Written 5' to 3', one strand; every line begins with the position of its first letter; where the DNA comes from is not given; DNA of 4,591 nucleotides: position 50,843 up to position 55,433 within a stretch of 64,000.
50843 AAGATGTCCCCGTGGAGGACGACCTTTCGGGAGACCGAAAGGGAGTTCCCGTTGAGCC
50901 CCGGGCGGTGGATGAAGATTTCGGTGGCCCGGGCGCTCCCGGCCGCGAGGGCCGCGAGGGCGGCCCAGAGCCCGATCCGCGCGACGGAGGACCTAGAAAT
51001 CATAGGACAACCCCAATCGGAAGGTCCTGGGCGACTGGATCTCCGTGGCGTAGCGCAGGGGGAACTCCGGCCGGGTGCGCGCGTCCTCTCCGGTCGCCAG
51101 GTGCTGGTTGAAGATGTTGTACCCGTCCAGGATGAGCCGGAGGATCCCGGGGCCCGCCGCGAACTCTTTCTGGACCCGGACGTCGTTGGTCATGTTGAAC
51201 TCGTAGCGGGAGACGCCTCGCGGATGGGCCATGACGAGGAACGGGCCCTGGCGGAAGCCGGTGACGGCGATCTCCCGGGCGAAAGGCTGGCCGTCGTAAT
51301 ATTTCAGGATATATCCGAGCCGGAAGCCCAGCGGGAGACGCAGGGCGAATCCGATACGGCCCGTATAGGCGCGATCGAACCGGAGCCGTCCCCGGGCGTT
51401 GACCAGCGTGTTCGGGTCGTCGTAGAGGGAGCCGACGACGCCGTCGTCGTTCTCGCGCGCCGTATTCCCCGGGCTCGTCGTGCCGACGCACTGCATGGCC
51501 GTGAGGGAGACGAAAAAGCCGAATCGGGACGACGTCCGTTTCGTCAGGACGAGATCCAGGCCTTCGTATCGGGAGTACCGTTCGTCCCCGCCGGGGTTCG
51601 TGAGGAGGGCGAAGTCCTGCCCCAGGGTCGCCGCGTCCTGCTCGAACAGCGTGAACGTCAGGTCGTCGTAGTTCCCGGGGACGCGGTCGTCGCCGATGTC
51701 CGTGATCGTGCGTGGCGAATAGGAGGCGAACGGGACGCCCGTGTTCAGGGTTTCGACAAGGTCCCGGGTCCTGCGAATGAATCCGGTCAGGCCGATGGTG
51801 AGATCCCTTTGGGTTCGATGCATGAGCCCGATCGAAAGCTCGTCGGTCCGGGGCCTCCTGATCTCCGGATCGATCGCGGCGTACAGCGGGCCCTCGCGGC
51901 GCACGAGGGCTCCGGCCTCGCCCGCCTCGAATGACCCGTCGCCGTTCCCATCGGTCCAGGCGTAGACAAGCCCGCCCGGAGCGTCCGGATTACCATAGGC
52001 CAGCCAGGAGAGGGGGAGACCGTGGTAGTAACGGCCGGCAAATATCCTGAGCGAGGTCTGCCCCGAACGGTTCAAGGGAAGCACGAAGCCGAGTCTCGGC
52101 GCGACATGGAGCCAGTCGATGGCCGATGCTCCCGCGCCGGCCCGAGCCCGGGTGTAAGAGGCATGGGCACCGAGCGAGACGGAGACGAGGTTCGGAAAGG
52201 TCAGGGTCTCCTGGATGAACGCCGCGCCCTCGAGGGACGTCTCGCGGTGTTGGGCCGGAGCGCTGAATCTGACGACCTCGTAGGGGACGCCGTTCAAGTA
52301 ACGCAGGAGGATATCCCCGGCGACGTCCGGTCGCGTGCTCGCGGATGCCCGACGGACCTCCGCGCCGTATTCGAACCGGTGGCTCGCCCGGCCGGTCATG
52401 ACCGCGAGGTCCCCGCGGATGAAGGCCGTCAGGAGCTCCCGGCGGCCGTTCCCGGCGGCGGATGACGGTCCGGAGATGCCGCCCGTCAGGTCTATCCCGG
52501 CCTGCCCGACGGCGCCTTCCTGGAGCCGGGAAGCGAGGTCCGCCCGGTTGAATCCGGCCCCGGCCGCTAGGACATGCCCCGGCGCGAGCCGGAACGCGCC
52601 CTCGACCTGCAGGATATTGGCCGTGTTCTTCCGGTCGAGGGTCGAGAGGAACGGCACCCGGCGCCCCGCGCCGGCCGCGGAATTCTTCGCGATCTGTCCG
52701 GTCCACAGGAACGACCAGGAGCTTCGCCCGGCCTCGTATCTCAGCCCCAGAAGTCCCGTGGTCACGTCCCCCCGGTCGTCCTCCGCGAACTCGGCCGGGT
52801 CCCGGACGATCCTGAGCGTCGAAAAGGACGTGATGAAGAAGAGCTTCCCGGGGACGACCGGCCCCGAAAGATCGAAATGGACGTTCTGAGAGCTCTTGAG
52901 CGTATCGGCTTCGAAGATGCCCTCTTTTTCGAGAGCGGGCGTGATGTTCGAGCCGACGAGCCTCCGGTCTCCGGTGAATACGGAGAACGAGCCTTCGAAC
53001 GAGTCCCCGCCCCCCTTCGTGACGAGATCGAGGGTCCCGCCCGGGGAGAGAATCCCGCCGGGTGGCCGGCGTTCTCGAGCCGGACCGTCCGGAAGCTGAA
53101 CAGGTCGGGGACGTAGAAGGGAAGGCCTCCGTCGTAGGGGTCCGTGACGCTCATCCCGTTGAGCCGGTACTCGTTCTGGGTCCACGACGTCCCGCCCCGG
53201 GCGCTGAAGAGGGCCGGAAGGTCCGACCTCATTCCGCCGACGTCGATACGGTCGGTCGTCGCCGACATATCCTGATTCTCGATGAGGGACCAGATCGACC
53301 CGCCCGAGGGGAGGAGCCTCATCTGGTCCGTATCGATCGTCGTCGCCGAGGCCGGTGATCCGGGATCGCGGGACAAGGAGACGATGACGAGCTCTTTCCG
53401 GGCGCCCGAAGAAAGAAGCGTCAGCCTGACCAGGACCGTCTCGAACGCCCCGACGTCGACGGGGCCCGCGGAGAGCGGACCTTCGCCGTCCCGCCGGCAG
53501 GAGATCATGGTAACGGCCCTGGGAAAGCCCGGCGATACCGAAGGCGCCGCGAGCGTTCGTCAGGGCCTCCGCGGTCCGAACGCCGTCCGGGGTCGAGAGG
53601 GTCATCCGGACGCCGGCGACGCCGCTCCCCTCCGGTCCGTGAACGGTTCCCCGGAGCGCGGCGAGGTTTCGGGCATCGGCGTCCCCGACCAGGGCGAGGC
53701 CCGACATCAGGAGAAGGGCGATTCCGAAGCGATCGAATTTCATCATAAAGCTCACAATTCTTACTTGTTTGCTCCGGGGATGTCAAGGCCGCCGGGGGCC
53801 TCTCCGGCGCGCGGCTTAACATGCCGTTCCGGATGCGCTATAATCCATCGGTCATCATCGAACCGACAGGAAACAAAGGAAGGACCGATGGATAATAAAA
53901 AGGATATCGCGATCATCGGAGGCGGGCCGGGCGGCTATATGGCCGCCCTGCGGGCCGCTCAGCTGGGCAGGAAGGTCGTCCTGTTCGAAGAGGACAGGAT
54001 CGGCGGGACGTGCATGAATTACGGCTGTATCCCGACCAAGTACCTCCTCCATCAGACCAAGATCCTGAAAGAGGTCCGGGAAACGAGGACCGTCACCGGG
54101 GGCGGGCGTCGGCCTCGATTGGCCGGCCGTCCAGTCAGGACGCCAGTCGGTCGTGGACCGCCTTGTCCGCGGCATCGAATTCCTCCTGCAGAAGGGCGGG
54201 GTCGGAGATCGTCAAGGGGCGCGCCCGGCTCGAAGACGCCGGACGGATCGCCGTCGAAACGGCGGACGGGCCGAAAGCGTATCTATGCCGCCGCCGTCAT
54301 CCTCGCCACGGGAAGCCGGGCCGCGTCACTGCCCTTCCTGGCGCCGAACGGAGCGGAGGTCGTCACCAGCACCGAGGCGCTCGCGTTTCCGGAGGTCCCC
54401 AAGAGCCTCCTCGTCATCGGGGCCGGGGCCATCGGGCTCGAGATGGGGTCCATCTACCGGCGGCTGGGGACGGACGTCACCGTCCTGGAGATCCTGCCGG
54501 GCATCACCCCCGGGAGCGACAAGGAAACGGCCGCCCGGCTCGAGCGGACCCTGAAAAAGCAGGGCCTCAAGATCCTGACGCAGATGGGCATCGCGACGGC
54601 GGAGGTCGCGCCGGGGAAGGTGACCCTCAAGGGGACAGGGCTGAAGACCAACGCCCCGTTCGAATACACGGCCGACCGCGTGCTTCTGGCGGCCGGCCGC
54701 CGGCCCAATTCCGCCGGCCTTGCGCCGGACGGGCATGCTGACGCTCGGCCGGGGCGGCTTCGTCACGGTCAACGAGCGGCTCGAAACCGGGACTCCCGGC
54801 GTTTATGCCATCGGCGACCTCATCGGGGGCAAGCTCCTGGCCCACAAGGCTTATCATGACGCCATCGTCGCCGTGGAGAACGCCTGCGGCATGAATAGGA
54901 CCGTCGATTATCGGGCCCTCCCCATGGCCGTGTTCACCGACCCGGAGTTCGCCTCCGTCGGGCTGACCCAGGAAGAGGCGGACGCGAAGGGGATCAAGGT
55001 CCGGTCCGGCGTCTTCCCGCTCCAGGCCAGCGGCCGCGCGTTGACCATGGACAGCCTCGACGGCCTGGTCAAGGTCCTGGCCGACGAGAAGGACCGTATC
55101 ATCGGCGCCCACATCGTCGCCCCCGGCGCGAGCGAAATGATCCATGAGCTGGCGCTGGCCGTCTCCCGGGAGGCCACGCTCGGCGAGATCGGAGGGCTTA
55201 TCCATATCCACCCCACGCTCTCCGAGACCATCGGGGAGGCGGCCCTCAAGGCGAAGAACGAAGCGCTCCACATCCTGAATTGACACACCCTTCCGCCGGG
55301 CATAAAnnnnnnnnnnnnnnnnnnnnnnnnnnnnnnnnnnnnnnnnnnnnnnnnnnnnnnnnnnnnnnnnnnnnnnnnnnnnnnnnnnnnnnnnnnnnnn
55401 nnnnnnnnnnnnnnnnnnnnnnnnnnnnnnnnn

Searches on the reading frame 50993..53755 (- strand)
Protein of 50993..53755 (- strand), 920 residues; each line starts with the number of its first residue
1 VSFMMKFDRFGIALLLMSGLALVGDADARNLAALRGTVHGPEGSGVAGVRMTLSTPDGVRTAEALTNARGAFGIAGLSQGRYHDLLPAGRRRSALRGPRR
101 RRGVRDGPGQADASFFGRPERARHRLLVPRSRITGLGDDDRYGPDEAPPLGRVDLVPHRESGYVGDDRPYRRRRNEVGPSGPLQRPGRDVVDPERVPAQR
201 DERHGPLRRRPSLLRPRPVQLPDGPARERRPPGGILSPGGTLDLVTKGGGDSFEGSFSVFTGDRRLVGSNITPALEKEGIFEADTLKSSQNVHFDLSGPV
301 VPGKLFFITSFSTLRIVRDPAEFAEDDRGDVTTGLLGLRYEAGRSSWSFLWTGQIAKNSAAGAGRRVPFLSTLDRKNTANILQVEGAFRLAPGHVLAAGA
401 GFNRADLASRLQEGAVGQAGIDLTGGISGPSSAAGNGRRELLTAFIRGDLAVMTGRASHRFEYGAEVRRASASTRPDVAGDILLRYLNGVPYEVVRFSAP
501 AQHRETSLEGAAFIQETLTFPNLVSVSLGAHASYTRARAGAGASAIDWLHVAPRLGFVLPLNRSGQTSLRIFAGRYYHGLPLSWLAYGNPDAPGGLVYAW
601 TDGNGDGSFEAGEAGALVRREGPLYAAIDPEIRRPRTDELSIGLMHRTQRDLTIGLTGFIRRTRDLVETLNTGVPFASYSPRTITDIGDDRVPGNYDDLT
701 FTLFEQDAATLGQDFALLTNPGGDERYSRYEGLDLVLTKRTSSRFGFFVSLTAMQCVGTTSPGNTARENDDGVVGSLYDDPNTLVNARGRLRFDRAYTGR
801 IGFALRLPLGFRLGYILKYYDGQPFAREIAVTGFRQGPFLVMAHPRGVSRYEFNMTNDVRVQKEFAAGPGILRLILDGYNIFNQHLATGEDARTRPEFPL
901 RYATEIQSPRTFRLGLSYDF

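Call 4: search_protein_families(library=pfam, proteins=[window:50993-53755:-], max_evalue=0.01)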
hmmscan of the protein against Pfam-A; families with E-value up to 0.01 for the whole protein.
window:50993-53755:- (920 aa): 3 families
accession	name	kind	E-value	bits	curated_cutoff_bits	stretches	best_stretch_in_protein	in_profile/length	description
PF25183.1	OMP_b-brl_4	-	4.3e-09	35.8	30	1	540-810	427-680/838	Outer membrane beta barrel domain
PF13620.12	CarboxypepD_reg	-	4.7e-06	27.3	32.3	1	34-82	2-50/82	Carboxypeptidase regulatory-like domain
PF17210.9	SdrD_B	-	0.00083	20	29.7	0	42-83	20-61/112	SdrD B-like domain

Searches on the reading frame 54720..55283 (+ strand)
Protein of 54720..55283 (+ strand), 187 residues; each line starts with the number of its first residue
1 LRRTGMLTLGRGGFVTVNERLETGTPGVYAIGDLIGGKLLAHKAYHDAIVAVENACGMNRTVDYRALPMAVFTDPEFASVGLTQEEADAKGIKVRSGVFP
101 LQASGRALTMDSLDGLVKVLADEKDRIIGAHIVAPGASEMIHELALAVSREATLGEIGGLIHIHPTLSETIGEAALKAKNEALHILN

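Call 4: search_protein_families(library=pfam, proteins=[window:54720-55283:+], max_evalue=0.01)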
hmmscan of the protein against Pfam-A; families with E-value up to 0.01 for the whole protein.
window:54720-55283:+ (187 aa): 2 families
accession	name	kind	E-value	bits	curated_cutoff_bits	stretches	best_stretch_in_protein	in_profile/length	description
PF02852.28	Pyr_redox_dim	-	4.7e-34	117.3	25.3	1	68-175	2-110/110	Pyridine nucleotide-disulphide oxidoreductase, dimerisation domain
PF07992.20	Pyr_redox_2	-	9.2e-06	25.7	26.1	1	7-47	249-290/291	Pyridine nucleotide-disulphide oxidoreductase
